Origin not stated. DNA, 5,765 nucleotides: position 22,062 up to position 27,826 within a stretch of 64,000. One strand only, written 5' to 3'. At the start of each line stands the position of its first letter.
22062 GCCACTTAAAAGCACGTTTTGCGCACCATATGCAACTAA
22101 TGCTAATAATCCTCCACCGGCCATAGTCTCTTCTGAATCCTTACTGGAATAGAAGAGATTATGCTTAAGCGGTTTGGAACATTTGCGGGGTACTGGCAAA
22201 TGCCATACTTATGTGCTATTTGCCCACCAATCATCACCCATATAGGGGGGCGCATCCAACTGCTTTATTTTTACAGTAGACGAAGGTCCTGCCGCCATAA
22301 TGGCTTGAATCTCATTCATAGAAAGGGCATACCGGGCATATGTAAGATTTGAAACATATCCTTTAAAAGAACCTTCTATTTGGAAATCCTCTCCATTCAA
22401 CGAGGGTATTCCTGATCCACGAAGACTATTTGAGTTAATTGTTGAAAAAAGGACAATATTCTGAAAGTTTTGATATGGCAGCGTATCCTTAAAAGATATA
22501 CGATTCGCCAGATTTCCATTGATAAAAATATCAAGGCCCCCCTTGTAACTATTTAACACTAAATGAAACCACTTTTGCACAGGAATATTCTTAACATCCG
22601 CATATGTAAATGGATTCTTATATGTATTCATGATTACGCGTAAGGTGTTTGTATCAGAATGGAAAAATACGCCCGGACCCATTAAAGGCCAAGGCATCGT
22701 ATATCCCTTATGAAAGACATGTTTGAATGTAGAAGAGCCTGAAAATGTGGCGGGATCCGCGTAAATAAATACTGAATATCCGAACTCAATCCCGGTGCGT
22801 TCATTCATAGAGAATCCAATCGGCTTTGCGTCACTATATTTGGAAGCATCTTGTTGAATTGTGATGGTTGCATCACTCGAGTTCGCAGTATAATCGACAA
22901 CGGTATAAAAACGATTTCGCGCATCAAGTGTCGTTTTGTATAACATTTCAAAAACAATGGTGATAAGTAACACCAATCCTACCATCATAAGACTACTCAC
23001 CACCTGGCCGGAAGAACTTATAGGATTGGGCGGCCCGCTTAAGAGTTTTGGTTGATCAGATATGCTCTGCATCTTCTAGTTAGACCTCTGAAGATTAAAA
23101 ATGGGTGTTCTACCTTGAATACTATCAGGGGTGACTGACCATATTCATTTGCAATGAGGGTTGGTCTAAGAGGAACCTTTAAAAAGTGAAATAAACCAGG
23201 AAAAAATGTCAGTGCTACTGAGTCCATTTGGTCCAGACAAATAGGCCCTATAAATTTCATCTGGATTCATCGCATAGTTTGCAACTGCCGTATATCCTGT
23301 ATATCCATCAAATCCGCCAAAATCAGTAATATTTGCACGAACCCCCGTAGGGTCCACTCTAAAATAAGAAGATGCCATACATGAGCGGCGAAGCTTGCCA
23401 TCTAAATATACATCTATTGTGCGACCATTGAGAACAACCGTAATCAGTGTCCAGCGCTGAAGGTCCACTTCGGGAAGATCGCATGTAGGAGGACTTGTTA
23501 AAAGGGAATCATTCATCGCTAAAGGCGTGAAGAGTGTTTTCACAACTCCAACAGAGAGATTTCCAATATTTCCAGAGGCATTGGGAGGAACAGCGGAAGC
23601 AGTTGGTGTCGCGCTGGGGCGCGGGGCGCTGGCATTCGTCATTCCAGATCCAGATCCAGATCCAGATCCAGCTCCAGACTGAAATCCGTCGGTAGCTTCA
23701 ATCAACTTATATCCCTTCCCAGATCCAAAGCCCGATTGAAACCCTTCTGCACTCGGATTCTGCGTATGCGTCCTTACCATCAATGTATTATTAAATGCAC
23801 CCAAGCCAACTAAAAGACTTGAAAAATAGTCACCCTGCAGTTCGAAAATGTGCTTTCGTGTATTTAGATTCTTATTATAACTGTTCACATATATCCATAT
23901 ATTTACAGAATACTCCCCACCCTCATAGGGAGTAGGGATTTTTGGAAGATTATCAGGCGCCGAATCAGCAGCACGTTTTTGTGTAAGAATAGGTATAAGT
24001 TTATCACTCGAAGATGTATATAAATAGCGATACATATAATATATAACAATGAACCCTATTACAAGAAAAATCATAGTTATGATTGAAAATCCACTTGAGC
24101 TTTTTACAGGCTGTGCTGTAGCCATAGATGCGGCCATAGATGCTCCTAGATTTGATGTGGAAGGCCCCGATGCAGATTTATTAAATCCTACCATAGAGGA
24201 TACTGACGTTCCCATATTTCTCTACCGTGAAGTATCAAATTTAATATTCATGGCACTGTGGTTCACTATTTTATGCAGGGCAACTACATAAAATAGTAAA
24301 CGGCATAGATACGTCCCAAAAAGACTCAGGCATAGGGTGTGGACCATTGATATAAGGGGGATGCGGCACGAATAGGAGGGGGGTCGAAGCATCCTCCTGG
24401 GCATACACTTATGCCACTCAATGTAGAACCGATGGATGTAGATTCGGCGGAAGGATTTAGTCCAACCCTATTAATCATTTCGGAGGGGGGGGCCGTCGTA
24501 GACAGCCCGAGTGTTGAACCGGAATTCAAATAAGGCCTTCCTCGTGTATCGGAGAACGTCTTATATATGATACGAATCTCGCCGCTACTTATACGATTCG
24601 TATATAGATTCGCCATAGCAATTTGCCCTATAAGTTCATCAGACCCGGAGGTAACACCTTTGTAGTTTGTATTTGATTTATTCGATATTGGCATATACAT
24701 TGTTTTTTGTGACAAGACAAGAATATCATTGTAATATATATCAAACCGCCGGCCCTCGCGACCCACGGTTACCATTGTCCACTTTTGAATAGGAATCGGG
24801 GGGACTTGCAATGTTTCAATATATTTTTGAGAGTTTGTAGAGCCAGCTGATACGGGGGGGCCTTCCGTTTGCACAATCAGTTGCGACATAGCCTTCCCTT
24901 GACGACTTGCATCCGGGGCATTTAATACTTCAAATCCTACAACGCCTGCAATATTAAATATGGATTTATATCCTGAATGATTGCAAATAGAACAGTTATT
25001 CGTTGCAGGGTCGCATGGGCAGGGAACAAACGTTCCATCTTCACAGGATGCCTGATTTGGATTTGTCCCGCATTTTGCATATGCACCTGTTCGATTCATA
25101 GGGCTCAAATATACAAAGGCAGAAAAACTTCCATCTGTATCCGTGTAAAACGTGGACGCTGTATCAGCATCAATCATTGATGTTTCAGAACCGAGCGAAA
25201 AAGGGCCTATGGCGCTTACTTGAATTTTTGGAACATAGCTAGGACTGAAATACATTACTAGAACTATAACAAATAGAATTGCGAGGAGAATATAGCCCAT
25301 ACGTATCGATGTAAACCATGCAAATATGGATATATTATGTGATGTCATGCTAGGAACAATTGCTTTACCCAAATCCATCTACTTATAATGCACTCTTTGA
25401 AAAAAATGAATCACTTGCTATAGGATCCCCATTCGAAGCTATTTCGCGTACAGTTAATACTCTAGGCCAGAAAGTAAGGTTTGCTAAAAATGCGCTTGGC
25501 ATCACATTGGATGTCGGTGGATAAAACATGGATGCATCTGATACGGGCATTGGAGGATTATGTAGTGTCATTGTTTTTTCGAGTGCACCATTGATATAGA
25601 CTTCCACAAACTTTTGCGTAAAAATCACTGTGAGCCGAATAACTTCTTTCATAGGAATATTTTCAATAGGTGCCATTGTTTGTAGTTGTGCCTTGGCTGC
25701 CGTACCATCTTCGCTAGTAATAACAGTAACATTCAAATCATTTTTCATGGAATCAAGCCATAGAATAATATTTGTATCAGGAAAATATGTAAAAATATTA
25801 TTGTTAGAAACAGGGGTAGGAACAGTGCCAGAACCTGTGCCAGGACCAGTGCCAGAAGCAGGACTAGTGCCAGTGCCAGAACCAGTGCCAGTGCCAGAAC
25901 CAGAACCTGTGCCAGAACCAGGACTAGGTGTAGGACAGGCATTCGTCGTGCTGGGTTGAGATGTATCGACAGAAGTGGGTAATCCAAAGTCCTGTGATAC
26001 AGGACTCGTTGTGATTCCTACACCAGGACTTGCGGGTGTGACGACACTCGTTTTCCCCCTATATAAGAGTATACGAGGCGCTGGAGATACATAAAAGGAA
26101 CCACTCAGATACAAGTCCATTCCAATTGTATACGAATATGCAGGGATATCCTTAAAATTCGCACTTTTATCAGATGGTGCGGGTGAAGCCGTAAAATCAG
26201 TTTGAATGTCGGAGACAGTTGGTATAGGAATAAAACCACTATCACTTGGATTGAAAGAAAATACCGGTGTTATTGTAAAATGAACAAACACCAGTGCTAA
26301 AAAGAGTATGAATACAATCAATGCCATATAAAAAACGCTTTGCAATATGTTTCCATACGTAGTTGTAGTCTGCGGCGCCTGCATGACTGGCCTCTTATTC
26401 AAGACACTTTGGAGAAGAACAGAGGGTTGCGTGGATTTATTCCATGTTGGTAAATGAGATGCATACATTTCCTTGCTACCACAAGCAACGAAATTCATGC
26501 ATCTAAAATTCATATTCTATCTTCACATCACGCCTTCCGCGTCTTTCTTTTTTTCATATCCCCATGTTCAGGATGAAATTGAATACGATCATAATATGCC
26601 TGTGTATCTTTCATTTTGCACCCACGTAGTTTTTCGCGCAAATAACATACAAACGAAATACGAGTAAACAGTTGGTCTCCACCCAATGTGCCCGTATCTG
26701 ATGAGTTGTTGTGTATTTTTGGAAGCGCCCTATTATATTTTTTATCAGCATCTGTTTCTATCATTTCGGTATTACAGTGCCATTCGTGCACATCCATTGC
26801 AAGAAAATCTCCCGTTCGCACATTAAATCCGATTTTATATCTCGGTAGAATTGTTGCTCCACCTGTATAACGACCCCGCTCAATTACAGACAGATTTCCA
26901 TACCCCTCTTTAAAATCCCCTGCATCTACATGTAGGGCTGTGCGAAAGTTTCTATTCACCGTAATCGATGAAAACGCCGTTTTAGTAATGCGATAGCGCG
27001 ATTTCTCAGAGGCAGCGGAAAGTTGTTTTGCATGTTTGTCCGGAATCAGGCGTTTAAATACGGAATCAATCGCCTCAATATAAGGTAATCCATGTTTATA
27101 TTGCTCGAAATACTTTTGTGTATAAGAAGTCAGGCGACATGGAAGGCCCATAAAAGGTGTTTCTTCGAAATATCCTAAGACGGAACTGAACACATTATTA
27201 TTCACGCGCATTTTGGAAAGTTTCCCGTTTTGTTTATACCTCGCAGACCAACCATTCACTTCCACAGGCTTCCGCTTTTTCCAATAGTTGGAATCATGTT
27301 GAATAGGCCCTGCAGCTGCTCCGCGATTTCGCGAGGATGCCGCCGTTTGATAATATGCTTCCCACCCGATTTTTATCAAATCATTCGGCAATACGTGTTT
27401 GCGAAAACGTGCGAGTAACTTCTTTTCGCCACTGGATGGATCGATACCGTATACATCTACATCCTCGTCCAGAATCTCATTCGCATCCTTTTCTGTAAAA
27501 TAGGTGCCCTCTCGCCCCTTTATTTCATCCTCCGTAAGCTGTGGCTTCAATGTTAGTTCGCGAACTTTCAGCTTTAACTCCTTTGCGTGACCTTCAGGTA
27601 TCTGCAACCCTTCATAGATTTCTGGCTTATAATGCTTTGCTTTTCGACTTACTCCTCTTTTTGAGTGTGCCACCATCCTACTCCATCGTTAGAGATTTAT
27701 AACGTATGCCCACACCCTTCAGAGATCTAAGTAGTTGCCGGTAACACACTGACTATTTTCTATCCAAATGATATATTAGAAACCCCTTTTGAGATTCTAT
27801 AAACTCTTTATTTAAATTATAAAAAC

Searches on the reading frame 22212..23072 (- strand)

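Call 68: search_protein_families(library=pfam, proteins=[window:22212-23072:-], max_evalue=0.001)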
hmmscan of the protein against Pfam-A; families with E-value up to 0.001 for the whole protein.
window:22212-23072:- (287 aa): 1 family
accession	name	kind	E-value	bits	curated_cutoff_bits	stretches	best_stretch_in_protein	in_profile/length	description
PF13385.13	Laminin_G_3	-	3.7e-06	27.6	27.6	1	100-207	22-120/151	Concanavalin A-like lectin/glucanases superfamily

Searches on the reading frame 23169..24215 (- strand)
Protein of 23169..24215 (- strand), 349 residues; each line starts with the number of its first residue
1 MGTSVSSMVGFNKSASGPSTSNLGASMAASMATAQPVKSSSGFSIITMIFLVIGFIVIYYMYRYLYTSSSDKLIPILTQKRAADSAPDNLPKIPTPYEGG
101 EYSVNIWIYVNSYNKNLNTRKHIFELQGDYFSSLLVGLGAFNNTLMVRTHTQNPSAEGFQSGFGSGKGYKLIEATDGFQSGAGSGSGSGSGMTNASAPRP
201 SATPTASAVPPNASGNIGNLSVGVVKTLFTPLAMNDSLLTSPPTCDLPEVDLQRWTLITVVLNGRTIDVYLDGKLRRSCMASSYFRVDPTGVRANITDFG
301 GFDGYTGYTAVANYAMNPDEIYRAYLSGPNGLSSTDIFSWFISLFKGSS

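Call 68: search_protein_families(library=pfam, proteins=[window:23169-24215:-], max_evalue=0.001)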
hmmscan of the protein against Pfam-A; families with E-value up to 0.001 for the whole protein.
window:23169-24215:- (349 aa): 1 family
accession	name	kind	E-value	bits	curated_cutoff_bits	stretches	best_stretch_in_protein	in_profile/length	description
PF13385.13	Laminin_G_3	-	8.1e-06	26.5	27.6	1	246-321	72-150/151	Concanavalin A-like lectin/glucanases superfamily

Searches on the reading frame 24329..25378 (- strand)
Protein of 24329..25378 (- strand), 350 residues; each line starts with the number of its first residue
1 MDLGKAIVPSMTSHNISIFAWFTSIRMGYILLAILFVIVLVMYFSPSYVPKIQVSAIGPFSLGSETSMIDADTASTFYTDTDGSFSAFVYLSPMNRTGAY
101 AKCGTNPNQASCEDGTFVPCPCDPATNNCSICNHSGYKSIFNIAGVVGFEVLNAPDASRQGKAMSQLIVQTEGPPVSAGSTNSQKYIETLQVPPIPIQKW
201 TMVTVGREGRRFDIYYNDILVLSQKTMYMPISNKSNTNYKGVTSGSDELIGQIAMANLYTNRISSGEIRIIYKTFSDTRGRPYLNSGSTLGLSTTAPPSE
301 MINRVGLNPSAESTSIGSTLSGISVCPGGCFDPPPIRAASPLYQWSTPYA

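Call 68: search_protein_families(library=pfam, proteins=[window:24329-25378:-], max_evalue=0.001)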
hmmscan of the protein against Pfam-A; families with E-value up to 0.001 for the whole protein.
window:24329-25378:- (350 aa): 1 family
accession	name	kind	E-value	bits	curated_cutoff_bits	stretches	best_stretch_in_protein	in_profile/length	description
PF13385.13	Laminin_G_3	-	0.00042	20.9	27.6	1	179-268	61-150/151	Concanavalin A-like lectin/glucanases superfamily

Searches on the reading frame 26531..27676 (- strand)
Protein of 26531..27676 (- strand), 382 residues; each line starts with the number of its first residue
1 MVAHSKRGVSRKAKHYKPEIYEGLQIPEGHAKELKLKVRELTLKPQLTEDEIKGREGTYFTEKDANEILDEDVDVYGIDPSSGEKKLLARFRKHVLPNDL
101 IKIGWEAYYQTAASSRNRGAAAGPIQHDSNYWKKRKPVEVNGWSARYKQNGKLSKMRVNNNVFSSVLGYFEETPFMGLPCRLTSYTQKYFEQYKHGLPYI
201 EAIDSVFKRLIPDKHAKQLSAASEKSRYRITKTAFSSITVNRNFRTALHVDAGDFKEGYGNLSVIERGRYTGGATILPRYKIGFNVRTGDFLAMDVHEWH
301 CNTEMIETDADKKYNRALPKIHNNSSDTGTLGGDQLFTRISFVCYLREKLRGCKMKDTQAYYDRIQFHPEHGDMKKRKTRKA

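Call 69: search_protein_families(library=pfam, proteins=[window:26531-27676:-], max_evalue=0.001)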
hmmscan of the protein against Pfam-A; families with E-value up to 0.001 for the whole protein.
window:26531-27676:- (382 aa): 1 family
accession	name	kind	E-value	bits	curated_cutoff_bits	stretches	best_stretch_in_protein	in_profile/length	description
PF12851.13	Tet_JBP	-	4.1e-18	65.6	34.9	1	178-347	15-163/164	Oxygenase domain of the 2OGFeDO superfamily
